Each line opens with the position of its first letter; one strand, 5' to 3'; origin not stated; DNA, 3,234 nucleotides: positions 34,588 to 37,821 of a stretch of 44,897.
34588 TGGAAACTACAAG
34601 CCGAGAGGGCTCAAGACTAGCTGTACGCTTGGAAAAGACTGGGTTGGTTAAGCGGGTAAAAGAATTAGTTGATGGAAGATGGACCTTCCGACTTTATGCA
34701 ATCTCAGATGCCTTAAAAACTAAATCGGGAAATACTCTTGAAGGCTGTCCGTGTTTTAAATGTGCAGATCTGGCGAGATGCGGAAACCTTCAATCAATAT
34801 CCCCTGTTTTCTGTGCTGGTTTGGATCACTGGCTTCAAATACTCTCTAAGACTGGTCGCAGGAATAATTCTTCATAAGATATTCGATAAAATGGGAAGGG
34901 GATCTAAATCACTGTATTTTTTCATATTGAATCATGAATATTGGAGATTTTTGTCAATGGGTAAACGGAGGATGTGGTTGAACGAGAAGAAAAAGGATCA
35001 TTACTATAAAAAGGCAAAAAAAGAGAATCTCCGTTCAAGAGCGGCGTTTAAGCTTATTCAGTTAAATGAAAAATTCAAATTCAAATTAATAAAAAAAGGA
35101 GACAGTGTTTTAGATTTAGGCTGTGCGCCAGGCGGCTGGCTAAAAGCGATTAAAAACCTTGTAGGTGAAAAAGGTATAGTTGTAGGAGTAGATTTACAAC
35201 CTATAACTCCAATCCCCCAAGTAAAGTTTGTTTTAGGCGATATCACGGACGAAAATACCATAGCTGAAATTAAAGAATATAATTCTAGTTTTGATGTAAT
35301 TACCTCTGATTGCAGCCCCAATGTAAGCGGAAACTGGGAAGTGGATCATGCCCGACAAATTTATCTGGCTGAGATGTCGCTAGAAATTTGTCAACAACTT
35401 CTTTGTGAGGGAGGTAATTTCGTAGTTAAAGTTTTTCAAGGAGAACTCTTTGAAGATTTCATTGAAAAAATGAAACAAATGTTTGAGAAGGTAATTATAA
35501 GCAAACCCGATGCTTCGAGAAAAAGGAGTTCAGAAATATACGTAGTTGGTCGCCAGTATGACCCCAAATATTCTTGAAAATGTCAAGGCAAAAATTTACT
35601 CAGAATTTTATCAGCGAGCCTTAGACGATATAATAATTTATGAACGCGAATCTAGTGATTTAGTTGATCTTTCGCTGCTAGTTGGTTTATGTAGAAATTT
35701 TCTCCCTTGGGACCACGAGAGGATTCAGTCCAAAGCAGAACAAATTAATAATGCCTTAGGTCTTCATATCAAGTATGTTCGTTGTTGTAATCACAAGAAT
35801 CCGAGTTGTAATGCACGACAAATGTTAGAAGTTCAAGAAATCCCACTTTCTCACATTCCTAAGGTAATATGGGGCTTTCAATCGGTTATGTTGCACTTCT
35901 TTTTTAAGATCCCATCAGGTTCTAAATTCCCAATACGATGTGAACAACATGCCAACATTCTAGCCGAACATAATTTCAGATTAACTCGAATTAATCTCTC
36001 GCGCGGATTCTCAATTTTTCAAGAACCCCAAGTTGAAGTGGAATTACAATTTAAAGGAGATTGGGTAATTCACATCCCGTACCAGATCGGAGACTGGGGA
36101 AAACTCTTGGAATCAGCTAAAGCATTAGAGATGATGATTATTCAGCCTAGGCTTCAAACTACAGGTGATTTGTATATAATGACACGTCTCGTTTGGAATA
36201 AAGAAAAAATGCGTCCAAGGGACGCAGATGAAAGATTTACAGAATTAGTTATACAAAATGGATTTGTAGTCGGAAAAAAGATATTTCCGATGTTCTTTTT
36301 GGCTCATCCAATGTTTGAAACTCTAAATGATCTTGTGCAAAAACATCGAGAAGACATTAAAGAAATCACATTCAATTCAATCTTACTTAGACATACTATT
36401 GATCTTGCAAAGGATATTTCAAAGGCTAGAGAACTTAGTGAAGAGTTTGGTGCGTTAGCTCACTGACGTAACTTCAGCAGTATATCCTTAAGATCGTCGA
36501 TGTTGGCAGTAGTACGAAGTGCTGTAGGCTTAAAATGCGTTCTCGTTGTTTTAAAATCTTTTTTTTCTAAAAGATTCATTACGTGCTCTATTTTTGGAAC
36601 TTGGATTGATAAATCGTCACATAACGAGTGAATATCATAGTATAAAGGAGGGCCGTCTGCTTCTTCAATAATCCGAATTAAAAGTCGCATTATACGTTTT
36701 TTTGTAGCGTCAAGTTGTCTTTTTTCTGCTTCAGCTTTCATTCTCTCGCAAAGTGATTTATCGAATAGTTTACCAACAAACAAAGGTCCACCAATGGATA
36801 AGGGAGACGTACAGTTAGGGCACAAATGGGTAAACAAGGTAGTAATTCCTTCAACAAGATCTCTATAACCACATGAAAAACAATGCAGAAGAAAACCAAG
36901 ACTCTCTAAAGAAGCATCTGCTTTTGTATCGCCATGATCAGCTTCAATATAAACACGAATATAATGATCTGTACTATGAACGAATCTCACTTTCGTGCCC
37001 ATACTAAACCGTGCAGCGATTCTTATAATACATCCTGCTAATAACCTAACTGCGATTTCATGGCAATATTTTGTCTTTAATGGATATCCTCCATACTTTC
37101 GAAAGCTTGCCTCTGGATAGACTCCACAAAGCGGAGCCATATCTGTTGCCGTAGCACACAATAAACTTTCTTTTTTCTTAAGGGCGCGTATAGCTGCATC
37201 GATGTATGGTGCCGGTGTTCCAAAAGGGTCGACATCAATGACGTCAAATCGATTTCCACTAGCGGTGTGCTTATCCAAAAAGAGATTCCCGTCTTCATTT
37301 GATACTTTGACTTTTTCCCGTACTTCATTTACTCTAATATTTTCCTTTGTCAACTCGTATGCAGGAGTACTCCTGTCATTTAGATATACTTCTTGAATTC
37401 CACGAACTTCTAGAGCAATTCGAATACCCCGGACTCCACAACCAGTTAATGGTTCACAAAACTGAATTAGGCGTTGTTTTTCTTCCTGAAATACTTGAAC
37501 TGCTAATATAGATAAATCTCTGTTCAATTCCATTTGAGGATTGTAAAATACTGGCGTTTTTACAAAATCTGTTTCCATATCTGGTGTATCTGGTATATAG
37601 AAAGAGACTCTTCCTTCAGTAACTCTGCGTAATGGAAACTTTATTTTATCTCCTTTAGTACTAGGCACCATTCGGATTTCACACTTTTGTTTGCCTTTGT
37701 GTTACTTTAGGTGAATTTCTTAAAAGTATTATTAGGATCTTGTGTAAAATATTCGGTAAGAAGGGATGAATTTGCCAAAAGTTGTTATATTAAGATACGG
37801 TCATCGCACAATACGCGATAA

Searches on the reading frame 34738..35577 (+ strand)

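Call 48: search_protein_families(library=pfam, proteins=[window:34738-35577:+], max_evalue=0.001)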
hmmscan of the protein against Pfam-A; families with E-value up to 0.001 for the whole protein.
window:34738-35577:+ (279 aa): 4 families
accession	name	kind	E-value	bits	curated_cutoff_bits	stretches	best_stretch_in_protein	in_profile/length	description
PF01728.25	FtsJ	-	6.9e-58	196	24.1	1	99-274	2-181/181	FtsJ-like methyltransferase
PF13847.12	Methyltransf_31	-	6.3e-10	39.3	27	1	118-155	1-38/145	Methyltransferase domain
PF13489.12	Methyltransf_23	-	0.00011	22.4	27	1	115-190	17-87/164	Methyltransferase domain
PF13649.12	Methyltransf_25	-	0.00031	21.8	27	0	124-157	1-33/97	Methyltransferase domain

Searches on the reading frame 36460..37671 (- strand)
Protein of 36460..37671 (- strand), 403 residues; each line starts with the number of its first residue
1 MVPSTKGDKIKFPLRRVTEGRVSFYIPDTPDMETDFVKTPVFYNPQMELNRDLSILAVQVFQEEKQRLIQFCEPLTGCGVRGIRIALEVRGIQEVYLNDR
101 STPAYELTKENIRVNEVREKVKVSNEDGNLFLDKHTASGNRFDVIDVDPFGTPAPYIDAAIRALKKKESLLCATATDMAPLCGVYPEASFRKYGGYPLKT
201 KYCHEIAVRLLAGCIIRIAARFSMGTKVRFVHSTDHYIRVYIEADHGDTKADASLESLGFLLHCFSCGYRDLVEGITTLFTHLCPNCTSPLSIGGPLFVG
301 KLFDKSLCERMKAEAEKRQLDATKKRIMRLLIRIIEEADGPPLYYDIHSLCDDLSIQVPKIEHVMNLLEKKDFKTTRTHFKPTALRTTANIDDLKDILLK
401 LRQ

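Call 48: search_protein_families(library=pfam, proteins=[window:36460-37671:-], max_evalue=0.001)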
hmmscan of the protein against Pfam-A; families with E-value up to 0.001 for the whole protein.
window:36460-37671:- (403 aa): 3 families
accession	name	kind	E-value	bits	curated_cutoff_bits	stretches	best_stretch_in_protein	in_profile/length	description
PF02005.22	TRM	-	2.4e-113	379.6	27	1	31-398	9-375/376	N2,N2-dimethylguanosine tRNA methyltransferase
PF03602.21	Cons_hypoth95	-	3.1e-05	24.2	24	1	89-170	61-142/182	Conserved hypothetical protein 95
PF10294.15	Methyltransf_16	-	0.0001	22.6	21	1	64-125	43-104/174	Lysine methyltransferase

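Call 52: find_homologous_proteins(query=window:36460-37671:-, max_evalue=1e-30)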
Query window:36460-37671:- (403 aa): 3843 proteins with E <= 1e-30 among 7131 candidates; the best 120 are listed.
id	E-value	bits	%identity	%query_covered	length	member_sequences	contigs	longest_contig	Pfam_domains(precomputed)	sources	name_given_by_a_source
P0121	1.2e-271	918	100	100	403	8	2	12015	PF02005.23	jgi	-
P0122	1.7e-222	757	80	100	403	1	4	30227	PF02005.23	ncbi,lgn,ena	-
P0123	1.5e-218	744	79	100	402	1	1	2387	PF02005.23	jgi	jgi:tRNA (guanine26-N2/guanine27-N2)-dimethyltransferase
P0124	2.7e-214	730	79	99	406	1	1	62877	PF02005.23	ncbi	ncbi:MAG: tRNA (guanine(10)-N(2))-dimethyltransferase [Promethearchaeota archaeon]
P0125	5.8e-214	728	76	100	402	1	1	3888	PF02005.23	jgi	jgi:tRNA (guanine26-N2/guanine27-N2)-dimethyltransferase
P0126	5.7e-212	722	77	99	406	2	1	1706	PF02005.23,PF03602.22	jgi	jgi:tRNA (guanine26-N2/guanine27-N2)-dimethyltransferase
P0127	9.0e-211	718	75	99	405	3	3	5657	PF02005.23,PF03602.22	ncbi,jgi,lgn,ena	-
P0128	5.6e-209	712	76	99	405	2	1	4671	PF02005.23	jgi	-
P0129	2.3e-208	710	74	99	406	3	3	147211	PF02005.23,PF03602.22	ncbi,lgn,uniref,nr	ncbi:tRNA (guanine(10)-N(2))-dimethyltransferase [Candidatus Borrarchaeum sp.]|uniref:tRNA (guanine(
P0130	8.4e-208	708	74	100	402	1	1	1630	PF02005.23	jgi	jgi:tRNA (guanine26-N2/guanine27-N2)-dimethyltransferase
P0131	1.3e-204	698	74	100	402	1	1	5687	PF02005.23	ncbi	ncbi:MAG: tRNA (guanine(10)-N(2))-dimethyltransferase [Promethearchaeota archaeon]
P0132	5.6e-127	442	47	97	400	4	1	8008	PF02005.23,PF02475.24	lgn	-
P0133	1.6e-125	437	48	96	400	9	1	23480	PF13847.13,PF02005.23,PF02475.24,PF10294.16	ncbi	-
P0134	3.2e-123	430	48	97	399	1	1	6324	PF02005.23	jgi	jgi:tRNA (guanine26-N2/guanine27-N2)-dimethyltransferase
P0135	3.3e-123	430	48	97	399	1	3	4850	PF02005.23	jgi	jgi:tRNA (guanine26-N2/guanine27-N2)-dimethyltransferase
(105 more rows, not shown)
